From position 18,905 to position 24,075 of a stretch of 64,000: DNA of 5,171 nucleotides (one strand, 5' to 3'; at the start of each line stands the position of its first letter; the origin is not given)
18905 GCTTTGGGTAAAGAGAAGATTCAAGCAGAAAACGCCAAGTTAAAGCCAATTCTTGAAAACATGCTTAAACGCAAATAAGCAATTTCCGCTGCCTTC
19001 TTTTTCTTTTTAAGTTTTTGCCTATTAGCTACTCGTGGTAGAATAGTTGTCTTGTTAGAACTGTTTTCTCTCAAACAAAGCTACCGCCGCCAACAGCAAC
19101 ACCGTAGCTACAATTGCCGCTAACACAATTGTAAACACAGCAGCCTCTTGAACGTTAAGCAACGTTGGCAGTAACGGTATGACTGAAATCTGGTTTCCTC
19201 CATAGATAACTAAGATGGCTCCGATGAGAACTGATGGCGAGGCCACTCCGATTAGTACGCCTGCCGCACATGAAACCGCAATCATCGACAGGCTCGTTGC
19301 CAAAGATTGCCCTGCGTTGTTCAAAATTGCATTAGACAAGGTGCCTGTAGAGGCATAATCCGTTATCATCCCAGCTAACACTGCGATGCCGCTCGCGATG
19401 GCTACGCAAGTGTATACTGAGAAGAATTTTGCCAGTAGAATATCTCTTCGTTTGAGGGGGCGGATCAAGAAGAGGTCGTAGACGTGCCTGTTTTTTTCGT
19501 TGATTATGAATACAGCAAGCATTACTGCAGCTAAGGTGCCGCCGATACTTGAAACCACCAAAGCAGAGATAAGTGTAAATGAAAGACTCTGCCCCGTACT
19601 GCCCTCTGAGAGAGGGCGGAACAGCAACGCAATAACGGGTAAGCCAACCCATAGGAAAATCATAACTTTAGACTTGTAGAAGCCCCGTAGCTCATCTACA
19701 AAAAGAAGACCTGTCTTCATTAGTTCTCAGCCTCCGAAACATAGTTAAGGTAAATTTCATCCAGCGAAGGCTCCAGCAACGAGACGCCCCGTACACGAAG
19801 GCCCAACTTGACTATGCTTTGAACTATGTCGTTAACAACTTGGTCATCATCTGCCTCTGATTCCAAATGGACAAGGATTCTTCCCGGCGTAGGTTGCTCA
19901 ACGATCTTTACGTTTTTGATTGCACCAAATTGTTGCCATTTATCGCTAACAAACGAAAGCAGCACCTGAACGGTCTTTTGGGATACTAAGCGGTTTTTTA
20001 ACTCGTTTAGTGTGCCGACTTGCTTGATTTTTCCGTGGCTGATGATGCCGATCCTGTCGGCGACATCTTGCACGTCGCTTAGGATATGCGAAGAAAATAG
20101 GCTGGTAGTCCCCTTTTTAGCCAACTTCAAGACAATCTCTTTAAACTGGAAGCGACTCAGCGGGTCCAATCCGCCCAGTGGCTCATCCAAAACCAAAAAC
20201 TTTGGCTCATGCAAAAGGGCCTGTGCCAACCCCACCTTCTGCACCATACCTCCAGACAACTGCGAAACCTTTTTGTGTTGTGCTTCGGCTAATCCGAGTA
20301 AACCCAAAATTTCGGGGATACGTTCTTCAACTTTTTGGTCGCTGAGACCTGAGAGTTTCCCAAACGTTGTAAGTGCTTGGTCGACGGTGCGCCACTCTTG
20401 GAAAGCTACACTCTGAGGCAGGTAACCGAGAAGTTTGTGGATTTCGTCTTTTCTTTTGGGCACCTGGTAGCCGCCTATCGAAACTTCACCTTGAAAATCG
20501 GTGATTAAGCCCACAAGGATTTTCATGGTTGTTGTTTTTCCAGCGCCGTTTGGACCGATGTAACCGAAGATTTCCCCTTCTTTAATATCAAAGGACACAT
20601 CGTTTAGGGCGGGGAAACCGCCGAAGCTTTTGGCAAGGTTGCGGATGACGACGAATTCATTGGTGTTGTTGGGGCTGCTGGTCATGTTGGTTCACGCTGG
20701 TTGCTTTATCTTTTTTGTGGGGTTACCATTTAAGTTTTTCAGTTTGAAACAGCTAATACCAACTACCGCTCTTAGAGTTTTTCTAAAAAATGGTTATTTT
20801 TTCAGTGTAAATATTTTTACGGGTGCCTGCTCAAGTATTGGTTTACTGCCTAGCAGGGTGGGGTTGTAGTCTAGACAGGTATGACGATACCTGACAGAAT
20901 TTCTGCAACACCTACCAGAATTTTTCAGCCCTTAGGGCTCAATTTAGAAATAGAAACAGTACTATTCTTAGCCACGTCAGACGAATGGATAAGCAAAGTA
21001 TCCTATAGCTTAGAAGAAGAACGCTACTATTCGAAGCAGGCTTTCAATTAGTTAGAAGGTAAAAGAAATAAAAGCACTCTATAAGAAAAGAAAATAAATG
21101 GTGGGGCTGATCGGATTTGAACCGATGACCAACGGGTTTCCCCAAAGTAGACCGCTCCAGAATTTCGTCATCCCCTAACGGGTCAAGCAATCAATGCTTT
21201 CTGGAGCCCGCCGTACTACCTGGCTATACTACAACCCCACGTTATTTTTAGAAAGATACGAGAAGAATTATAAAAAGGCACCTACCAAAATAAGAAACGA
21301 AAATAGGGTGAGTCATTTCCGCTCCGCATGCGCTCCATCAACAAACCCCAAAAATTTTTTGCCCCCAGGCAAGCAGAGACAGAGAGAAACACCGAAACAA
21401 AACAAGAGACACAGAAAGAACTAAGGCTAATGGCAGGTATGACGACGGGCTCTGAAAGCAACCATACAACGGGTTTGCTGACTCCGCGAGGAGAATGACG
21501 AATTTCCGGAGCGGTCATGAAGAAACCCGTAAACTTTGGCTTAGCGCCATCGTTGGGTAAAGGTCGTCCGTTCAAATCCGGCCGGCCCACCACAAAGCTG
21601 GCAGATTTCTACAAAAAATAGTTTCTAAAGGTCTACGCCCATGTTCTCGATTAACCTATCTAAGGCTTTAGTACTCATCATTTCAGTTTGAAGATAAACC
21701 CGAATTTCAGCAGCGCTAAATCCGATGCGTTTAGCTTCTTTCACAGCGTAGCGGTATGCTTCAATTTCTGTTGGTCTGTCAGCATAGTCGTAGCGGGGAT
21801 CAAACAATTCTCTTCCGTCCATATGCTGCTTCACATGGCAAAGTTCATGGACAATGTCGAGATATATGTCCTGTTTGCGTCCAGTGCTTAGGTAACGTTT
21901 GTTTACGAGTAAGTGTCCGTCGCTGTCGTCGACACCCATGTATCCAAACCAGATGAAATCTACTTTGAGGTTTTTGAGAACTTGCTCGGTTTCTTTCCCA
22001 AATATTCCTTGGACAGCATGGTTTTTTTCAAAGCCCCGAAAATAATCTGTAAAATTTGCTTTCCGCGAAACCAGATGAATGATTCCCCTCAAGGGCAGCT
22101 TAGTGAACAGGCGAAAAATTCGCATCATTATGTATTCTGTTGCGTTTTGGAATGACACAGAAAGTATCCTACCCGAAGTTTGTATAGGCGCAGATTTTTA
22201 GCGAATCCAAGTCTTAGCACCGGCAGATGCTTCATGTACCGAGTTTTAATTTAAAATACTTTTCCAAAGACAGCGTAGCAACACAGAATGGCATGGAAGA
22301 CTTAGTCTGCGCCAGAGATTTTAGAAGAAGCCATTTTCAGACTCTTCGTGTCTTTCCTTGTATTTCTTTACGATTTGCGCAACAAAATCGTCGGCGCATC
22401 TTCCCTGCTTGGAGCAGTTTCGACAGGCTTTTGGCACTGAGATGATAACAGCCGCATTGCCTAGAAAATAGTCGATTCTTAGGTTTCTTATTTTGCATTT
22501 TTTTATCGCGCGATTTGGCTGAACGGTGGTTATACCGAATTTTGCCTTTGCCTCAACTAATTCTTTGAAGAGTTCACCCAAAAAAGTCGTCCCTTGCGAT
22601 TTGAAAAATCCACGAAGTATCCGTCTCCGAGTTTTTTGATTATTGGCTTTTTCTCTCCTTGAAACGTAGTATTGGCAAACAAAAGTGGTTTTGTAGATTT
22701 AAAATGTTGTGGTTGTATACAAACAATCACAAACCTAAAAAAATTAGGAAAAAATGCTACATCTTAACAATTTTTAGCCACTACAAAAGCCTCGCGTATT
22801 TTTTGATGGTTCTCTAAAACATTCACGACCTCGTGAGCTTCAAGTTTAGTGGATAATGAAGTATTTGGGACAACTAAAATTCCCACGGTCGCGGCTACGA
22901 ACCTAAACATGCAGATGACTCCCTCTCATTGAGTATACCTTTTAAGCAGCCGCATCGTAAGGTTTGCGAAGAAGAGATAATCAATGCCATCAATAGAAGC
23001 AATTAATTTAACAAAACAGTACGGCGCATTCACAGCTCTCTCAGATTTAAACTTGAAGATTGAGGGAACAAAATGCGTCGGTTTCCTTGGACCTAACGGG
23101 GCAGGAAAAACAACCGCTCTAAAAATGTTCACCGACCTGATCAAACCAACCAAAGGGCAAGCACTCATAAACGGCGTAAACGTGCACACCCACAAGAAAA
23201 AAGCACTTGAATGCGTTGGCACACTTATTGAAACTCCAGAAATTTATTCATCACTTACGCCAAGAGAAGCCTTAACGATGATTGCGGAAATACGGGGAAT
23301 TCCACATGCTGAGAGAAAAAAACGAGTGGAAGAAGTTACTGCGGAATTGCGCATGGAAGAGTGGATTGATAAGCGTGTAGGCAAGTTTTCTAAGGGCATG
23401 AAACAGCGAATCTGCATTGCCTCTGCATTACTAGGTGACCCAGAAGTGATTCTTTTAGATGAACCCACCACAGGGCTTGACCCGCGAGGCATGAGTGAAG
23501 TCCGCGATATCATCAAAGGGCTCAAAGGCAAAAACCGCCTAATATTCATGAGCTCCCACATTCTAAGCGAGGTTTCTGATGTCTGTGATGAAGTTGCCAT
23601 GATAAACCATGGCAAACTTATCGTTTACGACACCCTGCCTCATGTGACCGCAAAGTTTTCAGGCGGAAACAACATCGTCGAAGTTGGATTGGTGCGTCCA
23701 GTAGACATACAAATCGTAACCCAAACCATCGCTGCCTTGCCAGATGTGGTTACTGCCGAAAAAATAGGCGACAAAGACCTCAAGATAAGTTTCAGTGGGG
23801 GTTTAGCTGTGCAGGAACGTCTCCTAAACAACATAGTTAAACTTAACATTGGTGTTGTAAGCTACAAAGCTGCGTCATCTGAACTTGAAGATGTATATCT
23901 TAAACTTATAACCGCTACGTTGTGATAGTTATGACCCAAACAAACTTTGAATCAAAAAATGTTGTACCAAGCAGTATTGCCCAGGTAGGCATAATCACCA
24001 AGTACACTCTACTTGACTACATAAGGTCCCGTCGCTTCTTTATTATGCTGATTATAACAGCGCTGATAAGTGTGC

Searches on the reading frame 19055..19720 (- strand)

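Call 10: search_protein_families(library=pfam, proteins=[window:19055-19720:-])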
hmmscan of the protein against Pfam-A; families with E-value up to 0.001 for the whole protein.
window:19055-19720:- (221 aa): 3 families
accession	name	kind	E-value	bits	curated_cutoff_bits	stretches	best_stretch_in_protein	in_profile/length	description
PF12730.13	ABC2_membrane_4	-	6.7e-06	26.6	27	1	20-170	18-171/179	ABC-2 family transporter protein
PF13346.12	ABC2_membrane_5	-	5.5e-05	23.2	25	1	60-209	39-193/205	ABC-2 family transporter protein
PF12698.13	ABC2_membrane_3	-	7.8e-05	22.4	31.6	1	50-171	164-280/347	ABC-2 family transporter protein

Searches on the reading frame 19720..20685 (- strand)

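Call 10: search_protein_families(library=pfam, proteins=[window:19720-20685:-])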
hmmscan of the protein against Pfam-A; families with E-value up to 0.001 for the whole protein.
window:19720-20685:- (321 aa): 3 families
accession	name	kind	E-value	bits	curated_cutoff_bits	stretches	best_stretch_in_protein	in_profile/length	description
PF00005.33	ABC_tran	-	6e-30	105.1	25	1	27-170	1-136/137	ABC transporter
PF13732.12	DrrA1-3_C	-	4.6e-07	30.9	27.4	1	224-316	1-81/81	ATP-binding protein DrrA1-3-like, C-terminal domain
PF13304.12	AAA_21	-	7.9e-07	29.9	27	0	43-61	5-23/304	AAA domain, putative AbiEii toxin, Type IV TA system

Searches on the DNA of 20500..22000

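Call 4: search_rna_families(source=window, start=20500, end=22000, threshold=evalue, max_evalue=10, show_alignments=6)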
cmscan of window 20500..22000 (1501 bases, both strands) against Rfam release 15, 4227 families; matches with E-value up to 10: 8.
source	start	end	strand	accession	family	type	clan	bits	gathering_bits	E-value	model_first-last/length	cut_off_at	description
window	21102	21238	-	RF00005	tRNA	Gene; tRNA;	CL00001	51.1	29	1.2e-09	1-71/71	no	tRNA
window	20999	21134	+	RF02194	HPnc0260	Gene; antisense;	-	33.5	59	0.25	1-156/156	no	Bacterial antisense RNA HPnc0260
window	21067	21243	-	RF02435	SpF41_sRNA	Gene; sRNA;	-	20.4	52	3.1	1-105/105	no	Streptococcus sRNA SpF41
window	20923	21126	-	RF04321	tmRNA_permuted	Gene;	-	17.3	47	0.55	36-96/213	no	permuted transfer-messenger RNA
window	21448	21511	+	RF01297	sR40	Gene; snRNA; snoRNA; CD-box;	-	16.3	50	2.7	1-61/61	no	Small nucleolar RNA sR40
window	21101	21140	+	RF04354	Plastid-ycf2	Cis-reg;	-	16.1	65.7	5.1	1-75/75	no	Plastid-ycf2 5UTR RNA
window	21696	21768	-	RF03428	mir-6134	Gene; miRNA;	-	15.7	109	9.6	1-87/87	no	mir-6134 microRNA precursor family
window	21535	21568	+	RF04305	HCV_SL1412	Cis-reg;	-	14.4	38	6.7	1-48/48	no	Hepatitis C virus stem-loop SL1412 RNA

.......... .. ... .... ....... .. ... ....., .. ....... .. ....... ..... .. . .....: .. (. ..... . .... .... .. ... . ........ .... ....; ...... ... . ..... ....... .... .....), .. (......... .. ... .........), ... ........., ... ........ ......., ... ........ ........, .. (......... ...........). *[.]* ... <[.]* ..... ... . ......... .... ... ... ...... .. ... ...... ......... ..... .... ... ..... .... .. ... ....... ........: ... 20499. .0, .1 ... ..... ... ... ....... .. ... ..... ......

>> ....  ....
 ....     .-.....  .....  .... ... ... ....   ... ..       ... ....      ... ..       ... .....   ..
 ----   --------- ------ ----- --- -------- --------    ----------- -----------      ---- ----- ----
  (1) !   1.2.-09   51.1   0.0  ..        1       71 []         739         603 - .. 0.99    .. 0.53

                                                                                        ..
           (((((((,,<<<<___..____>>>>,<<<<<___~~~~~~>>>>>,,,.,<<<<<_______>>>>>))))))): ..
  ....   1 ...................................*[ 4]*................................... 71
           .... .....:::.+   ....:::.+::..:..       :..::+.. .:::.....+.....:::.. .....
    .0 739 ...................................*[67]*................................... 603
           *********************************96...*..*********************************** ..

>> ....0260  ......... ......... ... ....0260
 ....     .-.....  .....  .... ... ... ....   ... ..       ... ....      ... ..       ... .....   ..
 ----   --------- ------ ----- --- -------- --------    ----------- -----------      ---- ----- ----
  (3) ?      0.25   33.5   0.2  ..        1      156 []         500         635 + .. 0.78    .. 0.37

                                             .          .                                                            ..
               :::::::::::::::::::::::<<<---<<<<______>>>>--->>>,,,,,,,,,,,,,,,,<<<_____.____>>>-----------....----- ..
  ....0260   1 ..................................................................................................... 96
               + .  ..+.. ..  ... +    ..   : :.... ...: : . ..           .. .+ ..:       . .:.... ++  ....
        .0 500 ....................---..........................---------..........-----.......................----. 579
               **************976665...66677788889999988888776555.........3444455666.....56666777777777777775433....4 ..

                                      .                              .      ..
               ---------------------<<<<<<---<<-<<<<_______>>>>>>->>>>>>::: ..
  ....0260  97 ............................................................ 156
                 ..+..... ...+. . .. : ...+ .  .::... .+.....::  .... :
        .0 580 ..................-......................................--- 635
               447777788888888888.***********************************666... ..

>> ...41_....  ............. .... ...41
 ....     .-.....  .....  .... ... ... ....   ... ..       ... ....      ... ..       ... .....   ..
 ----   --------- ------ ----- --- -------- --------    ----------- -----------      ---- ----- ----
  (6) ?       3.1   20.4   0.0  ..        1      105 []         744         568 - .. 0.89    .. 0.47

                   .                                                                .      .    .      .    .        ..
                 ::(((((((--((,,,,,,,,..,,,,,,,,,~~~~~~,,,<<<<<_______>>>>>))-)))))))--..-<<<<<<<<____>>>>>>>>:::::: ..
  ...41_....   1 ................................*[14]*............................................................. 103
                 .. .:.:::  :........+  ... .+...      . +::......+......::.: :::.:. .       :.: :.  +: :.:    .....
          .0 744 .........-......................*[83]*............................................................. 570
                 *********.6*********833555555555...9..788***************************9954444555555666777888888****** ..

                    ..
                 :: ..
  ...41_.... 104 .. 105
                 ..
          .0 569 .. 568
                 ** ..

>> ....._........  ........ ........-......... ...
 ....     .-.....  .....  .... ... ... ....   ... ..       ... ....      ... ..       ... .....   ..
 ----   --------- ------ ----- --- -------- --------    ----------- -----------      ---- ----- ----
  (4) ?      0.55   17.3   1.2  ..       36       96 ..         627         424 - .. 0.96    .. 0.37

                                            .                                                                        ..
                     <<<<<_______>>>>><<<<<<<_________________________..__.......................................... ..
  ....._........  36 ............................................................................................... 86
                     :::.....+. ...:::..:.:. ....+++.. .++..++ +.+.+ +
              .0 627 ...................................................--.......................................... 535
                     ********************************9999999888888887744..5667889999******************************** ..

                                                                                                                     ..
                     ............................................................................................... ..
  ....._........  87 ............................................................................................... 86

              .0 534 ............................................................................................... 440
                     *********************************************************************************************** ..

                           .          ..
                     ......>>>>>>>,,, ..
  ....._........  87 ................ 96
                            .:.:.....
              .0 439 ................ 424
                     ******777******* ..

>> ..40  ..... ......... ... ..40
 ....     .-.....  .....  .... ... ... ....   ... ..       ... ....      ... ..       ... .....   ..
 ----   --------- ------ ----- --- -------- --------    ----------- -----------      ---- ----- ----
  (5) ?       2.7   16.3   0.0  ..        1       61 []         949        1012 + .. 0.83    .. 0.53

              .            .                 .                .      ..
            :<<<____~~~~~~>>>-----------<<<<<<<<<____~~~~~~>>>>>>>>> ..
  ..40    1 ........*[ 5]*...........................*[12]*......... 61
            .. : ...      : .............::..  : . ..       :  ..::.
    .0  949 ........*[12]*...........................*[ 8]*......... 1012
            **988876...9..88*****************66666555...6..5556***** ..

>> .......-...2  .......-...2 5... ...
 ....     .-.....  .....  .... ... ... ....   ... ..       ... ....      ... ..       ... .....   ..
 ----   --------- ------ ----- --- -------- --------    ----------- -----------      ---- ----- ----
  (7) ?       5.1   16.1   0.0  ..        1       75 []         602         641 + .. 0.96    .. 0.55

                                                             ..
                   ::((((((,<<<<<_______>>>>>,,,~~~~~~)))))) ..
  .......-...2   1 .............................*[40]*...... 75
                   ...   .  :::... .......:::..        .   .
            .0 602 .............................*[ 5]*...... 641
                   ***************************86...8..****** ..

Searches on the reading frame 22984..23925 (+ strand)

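Call 10: search_protein_families(library=pfam, proteins=[window:22984-23925:+])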
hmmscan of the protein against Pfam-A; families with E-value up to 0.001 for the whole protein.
window:22984-23925:+ (313 aa): 2 families
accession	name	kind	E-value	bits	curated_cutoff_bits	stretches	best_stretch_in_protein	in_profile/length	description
PF00005.33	ABC_tran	-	3.6e-30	105.8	25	1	19-163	1-137/137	ABC transporter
PF13304.12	AAA_21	-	7.4e-12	46.4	27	1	134-195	237-301/304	AAA domain, putative AbiEii toxin, Type IV TA system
